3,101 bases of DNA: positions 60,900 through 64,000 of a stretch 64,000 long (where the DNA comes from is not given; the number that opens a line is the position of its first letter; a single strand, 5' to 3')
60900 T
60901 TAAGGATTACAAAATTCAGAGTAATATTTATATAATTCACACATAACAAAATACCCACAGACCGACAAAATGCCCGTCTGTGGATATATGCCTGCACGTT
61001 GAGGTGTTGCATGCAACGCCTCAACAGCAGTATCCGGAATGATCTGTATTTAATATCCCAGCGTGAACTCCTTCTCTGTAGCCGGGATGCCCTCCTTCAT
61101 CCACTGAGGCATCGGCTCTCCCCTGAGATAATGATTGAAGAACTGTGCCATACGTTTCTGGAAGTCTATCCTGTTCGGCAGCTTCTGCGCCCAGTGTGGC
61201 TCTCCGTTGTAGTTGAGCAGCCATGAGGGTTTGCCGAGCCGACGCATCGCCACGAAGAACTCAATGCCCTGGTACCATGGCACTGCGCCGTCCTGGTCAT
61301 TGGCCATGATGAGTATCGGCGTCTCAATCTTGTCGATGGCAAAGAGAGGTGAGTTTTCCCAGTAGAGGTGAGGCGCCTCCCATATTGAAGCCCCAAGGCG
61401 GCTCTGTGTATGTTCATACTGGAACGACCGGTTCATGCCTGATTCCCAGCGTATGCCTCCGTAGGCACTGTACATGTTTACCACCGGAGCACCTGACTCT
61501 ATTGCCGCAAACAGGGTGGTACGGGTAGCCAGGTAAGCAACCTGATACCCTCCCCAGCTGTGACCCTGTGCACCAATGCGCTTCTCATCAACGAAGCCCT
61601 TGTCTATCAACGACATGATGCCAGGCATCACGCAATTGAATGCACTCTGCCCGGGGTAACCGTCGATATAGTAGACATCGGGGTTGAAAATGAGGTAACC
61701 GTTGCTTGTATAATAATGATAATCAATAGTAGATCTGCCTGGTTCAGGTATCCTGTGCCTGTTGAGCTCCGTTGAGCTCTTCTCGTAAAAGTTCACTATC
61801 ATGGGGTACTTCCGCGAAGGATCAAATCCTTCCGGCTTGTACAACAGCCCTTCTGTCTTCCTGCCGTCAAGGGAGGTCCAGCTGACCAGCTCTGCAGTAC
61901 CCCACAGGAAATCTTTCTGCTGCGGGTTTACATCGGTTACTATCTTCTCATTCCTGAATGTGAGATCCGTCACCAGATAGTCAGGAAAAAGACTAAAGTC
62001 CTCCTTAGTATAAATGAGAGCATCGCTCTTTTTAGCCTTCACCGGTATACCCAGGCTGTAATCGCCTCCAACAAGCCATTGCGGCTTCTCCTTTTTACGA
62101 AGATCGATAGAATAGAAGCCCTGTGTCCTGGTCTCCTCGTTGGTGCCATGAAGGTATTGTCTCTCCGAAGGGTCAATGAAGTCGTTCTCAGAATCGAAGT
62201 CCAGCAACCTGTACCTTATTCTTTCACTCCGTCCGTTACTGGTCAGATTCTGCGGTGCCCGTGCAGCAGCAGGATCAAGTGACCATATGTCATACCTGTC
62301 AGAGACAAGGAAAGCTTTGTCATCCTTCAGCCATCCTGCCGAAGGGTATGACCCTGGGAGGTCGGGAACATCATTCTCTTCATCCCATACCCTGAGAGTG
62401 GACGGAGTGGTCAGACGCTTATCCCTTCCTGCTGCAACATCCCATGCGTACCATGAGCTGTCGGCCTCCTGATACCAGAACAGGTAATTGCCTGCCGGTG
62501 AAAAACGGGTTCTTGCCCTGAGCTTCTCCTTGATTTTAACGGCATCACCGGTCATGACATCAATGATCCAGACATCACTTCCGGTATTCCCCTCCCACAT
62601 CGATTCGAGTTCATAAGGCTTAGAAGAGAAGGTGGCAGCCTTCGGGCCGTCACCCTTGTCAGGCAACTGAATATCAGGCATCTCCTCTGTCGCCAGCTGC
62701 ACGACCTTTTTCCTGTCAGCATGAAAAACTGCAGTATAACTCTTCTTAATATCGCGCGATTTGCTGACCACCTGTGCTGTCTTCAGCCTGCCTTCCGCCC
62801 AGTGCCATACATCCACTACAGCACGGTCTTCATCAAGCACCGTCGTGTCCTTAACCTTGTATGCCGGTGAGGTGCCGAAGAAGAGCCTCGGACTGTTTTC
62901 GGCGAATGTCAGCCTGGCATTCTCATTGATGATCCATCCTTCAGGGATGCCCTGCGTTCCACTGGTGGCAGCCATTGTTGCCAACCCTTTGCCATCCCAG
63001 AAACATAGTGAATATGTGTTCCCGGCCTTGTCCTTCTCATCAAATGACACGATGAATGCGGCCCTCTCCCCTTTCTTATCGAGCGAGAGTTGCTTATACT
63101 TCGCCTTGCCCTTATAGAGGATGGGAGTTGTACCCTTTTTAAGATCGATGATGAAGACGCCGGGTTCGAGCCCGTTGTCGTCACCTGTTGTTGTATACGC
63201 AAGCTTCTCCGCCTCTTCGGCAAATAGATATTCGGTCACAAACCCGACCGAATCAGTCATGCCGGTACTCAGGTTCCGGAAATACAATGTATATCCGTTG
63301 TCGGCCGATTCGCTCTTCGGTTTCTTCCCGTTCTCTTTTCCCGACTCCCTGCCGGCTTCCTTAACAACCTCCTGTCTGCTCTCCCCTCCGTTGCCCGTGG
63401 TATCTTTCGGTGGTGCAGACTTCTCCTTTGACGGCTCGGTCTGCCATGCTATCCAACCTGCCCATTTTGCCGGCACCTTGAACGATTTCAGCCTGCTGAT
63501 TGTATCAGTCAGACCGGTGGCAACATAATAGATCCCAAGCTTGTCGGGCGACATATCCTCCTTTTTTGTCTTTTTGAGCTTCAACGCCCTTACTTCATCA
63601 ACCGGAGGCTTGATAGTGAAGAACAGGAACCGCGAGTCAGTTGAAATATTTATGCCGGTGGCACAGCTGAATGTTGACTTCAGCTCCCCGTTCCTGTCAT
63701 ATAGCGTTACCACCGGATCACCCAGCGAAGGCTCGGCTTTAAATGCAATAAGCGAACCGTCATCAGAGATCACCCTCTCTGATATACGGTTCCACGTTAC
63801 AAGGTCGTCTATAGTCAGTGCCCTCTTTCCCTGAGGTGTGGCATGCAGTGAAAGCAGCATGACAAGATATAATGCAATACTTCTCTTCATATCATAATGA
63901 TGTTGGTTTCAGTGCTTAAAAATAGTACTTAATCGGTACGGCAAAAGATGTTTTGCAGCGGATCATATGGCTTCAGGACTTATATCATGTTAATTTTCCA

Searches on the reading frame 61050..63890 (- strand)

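Call 4: search_protein_families(library=pfam, proteins=[window:61050-63890:-], max_evalue=0.001)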
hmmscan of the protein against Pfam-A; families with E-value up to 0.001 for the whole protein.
window:61050-63890:- (946 aa): 3 families
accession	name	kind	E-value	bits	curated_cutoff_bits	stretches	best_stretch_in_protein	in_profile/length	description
PF00326.27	Peptidase_S9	-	6.1e-24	85.1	22.6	1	747-923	41-211/213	Prolyl oligopeptidase family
PF20434.5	BD-FAE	-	0.00047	20.2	26.8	1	767-878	86-211/215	BD-FAE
PF00561.26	Abhydrolase_1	-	0.00065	19.9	25.8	0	823-900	166-239/245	alpha/beta hydrolase fold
